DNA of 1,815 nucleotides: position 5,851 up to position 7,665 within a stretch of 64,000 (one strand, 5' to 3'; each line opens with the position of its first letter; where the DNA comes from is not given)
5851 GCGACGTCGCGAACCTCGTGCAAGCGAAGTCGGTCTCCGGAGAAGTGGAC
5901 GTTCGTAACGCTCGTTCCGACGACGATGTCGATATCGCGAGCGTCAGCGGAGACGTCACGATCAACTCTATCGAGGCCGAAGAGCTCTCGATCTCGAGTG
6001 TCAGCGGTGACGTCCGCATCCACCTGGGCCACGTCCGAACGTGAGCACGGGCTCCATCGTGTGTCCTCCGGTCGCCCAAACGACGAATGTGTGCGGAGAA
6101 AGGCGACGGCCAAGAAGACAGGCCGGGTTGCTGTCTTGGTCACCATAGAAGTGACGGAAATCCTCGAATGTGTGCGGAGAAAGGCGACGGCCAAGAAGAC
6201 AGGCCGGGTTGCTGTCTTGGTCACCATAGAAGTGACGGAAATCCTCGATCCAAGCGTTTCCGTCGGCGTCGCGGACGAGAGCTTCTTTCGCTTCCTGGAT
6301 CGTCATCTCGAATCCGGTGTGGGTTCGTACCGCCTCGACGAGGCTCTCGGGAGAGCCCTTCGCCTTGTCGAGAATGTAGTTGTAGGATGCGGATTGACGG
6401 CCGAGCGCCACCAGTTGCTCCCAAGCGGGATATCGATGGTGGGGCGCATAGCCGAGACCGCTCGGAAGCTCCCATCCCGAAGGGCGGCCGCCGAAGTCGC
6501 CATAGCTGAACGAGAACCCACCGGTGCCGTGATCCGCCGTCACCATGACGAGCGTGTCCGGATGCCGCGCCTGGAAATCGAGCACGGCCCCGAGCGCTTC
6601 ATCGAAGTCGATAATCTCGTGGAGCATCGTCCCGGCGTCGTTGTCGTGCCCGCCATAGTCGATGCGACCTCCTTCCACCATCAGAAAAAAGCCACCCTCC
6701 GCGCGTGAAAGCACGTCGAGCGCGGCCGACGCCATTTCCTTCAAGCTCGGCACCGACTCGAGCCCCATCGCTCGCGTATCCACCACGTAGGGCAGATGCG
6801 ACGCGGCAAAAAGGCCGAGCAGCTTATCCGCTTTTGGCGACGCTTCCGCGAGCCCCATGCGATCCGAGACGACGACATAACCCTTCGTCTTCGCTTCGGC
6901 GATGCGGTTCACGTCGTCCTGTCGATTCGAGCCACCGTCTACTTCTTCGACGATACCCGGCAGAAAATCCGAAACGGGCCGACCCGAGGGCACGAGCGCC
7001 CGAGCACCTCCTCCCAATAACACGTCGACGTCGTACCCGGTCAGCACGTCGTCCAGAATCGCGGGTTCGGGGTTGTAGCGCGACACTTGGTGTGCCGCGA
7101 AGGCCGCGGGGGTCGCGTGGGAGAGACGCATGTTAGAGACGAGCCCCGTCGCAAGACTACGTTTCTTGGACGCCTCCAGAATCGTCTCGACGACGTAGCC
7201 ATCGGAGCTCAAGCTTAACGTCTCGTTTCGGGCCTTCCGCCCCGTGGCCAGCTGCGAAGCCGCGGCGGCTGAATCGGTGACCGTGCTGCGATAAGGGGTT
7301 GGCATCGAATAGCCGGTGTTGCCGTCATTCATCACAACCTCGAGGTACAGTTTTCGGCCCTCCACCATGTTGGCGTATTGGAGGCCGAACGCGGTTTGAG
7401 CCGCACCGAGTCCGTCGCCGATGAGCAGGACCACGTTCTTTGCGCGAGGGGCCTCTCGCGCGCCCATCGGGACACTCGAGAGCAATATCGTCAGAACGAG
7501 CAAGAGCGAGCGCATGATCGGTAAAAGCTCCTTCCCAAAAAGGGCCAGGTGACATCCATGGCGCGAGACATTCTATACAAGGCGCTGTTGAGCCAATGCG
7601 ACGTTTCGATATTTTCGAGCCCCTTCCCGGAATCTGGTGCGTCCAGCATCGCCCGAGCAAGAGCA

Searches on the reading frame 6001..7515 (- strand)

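Call 43: search_protein_families(library=ncbifam, proteins=[window:6001-7515:-], max_evalue=0.00001)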
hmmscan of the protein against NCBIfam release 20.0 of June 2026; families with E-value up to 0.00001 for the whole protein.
window:6001-7515:- (504 aa): 1 family
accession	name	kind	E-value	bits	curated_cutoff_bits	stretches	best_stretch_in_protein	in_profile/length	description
NF007810.0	PRK10518.1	equivalog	2.1e-40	138.9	540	1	24-330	70-400/482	alkaline phosphatase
